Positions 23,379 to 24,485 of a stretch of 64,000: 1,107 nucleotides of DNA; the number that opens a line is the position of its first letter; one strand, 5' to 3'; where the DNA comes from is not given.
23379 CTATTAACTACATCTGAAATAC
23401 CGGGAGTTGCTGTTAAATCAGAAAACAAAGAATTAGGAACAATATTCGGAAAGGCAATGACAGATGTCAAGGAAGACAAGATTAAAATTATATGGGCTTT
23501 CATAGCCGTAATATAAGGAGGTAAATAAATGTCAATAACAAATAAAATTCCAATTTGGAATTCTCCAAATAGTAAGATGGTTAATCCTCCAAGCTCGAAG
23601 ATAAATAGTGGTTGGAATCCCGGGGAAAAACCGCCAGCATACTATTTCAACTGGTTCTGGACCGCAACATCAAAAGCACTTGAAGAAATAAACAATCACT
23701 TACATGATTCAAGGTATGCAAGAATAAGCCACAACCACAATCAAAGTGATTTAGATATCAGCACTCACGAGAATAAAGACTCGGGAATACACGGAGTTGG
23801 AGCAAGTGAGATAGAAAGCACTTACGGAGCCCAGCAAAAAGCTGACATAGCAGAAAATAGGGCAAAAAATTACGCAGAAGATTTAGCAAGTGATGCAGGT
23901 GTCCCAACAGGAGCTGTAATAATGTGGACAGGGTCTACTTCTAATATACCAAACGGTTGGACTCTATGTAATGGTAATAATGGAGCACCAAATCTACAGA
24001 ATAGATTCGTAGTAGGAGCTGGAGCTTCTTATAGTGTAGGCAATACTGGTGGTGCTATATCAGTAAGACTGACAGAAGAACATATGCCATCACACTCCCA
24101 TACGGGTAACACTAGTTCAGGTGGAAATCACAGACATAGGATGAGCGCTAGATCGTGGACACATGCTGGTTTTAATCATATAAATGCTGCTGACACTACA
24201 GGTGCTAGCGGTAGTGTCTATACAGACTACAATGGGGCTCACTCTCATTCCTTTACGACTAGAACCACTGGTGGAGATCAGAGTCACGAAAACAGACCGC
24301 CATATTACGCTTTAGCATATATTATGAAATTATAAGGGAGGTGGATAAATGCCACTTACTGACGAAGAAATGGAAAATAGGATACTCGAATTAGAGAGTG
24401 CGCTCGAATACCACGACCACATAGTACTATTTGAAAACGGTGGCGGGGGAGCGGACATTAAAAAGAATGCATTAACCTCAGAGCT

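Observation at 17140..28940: Mosaic multi-fiber locus: four fibers share an N-terminal PPxG(Y/H)FNWFW adaptor motif and swap C-terminal modules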

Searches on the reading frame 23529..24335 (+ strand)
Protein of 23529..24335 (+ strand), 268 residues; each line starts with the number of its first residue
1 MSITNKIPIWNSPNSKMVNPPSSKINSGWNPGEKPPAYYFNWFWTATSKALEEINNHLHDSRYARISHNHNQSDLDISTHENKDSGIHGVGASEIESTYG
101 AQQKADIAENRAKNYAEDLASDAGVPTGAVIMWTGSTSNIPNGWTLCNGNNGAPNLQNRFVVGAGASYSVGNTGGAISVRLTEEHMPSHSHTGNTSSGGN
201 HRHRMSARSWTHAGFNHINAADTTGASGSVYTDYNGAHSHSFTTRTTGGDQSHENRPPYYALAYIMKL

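Call 5: search_protein_families(library=pfam, proteins=[window:23529-24335:+], max_evalue=0.1)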
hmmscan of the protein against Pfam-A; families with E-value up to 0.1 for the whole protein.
window:23529-24335:+ (268 aa): 2 families
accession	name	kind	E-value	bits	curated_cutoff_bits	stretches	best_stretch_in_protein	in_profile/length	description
PF07484.17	Collar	-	0.0017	18.7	24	1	128-152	1-23/57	Phage Tail Collar Domain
PF21939.1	Gp10_C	-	0.0038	18.6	27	1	159-261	36-132/139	Baseplate structural protein Gp10, C-terminal domain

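Call 6: search_protein_families(library=phrogs, proteins=[window:23529-24335:+], max_evalue=0.01)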
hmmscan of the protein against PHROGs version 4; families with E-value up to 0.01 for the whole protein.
window:23529-24335:+ (268 aa): 15 families
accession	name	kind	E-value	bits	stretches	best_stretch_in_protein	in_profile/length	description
phrog_1800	-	tail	1.4e-32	114.4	1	118-268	383-545/545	tail collar fiber protein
phrog_5795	-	tail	9.5e-24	84.7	1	106-267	373-541/968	tail protein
phrog_8469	-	tail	5.7e-23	82.7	2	121-237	121-238/303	tail fiber protein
phrog_8763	-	tail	2.7e-21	76.5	1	108-267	587-747/1024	tail protein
phrog_2097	-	tail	2.5e-14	54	1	82-249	348-538/644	tail fiber protein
phrog_2126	-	tail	1.3e-13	52.2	1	1-57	3-56/459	tail fiber protein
phrog_35034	-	unknown function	3e-08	34.5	1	18-138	16-131/242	-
phrog_18742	-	unknown function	6.3e-08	32.7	1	1-61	3-60/549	-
phrog_7389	-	tail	1.9e-07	31.1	1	5-54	9-55/732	tail fiber protein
phrog_910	-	tail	5.3e-07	30.2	1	97-262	309-489/497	tail collar fiber protein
phrog_5717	-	tail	9.5e-07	28.4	1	94-263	971-1144/1150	tail protein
phrog_9116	-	tail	6.2e-06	26.2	1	154-267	112-210/455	tail protein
phrog_4591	-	tail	5.8e-05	23.7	1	124-151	12-39/429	short tail fiber protein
phrog_6256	-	tail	0.00027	21.1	1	91-254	267-461/686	tail fiber protein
phrog_12846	-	tail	0.00062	19.7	1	116-150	147-178/552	tail fiber protein; Ig-domain containing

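Call 8: search_dna_similar(query=window:23529-24335:+, collection=phages, mode=protein, max_rows=30)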
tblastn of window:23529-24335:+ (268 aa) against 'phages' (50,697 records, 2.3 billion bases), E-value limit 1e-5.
Records with a match: 134; places in all: 167; records where one place covers at least 80% of the query: 1.
Best place of each record, by identity: 60-80% 1; <60% 133.
By first word of the organism name: Synechococcus 55; Pseudomonas 20; Ralstonia 18; Burkholderia 10; Flavobacterium 9; Vibrio 4; Prochlorococcus 4; Tenacibaculum 2; Aeromonas 2; Aeribacillus 2; and 7 more.
By host as written in the record: - 52; Pseudomonas syringae pv. avii 10; Flavobacterium sp. LMO8 9; Ralstonia solanacearum 5; Ralstonia pseudosolanacearum 4; Ralstonia pseudosolanacearum I-15 (MT014) 4; Burkholderia cenocepacia 4; Pseudomonas fluorescens 3; and 30 more.
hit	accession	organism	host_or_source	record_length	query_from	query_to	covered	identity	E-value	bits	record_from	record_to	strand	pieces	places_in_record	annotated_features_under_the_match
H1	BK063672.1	Caudoviricetes sp. vir515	Methanosarcinales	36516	29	267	89%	33.5%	2e-21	99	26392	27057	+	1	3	tail protein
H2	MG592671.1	Vibrio phage 2.275.O._10N.286.54.E11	Vibrio cyclitrophicus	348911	57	268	79%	29.7%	1e-9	64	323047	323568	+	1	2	tail collar domain protein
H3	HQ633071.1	Synechococcus phage S-SKS1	Synechococcus sp. WH7803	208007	107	267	60%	37.2%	2e-18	91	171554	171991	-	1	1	hypothetical protein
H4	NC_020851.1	Synechococcus phage S-SKS1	Synechococcus sp. WH7803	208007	107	267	60%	37.2%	2e-18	91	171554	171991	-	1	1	tail collar fiber protein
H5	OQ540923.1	Microcystis phage MJing1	Microcystis sp.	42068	125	268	54%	39.9%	1e-20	97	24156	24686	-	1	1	hypothetical protein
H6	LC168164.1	Tenacibaculum phage pT24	Tenacibaculum sp.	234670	107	266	60%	34.4%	4e-14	77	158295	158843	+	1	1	tail collar domain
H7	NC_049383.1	Tenacibaculum phage pT24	Tenacibaculum sp.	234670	107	266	60%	34.4%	4e-14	77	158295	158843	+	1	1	tail fiber protein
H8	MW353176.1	Flavobacterium phage vB_FspM_immuto_3-5A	Flavobacterium sp. LMO8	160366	125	266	53%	37.2%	3e-17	87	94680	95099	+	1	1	tail fiber protein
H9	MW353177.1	Flavobacterium phage vB_FspM_immuto_13-6C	Flavobacterium sp. LMO8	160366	125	266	53%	37.2%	3e-17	87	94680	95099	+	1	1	tail fiber protein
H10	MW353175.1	Flavobacterium phage vB_FspM_immuto_2-6A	Flavobacterium sp. LMO8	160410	125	266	53%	37.2%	3e-17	87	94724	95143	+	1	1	tail fiber protein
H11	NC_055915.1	Flavobacterium phage vB_FspM_immuto_2-6A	Flavobacterium sp. LMO8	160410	125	266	53%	37.2%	3e-17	87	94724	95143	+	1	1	tail fiber protein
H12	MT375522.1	Methylophilales phage Venkman EXVC282S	Methylophilales bacterium H5P1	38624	123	268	54%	35.5%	9e-19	91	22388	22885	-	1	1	tail collar protein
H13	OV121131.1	Ralstonia phage UAM5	Plantain rhizosphere soil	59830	128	265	51%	36.0%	2e-15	81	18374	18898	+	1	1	tail fiber protein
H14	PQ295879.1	Ralstonia phage YL4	Ralstonia pseudosolanacearum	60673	128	266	52%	35.7%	2e-13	76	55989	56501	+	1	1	hypothetical protein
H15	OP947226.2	Ralstonia phage p2110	Ralstonia solanacearum strain Tb1546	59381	128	266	52%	35.7%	2e-13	76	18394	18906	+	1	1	tail fibers protein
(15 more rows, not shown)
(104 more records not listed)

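Call 9: get_annotated_region(hit=H1, flank=9000)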
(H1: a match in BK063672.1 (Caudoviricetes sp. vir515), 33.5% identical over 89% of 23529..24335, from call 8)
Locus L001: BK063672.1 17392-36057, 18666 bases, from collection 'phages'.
description: TPA_asm: Caudoviricetes sp. vir515 genomic sequence.
organism: Caudoviricetes sp. vir515 (NCBI taxid 3068358)
taxonomy: Viruses; Duplodnaviria; Heunggongvirae; Uroviricota; Caudoviricetes
host: Methanosarcinales; source: bioreactor; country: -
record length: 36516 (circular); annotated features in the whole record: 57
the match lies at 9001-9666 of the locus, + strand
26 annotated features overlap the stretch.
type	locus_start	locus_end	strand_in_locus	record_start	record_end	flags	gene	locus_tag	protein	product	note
CDS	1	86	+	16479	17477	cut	-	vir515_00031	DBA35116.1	hypothetical protein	-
CDS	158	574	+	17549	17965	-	-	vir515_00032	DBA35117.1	hypothetical protein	-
CDS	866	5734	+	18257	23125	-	-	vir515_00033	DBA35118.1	tail length tape measure protein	phrog_1533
CDS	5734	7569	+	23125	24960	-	-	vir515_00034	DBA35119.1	hypothetical protein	-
CDS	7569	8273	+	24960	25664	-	-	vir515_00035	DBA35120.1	tail protein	phrog_5795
CDS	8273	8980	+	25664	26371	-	-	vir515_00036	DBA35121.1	tail protein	phrog_5795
CDS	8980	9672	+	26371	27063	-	-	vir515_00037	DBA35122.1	tail protein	phrog_5795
CDS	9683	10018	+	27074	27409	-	-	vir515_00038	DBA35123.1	hypothetical protein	-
CDS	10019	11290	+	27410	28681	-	-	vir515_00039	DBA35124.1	virion structural protein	phrog_23837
CDS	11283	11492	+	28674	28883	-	-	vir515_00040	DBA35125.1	hypothetical protein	-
CDS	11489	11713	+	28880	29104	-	-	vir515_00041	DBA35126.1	hypothetical protein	-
CDS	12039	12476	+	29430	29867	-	-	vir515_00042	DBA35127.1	hypothetical protein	-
CDS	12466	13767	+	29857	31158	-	-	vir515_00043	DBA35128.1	terminase large subunit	phrog_2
CDS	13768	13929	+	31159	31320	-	-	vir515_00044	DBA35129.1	hypothetical protein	-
CDS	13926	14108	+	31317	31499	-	-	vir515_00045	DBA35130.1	hypothetical protein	-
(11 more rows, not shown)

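Call 99: search_protein_families(library=ncbifam, proteins=[window:23529-24335:+], max_evalue=0.01)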
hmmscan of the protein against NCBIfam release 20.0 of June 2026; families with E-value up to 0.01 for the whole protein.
window:23529-24335:+ (268 aa): 0 families
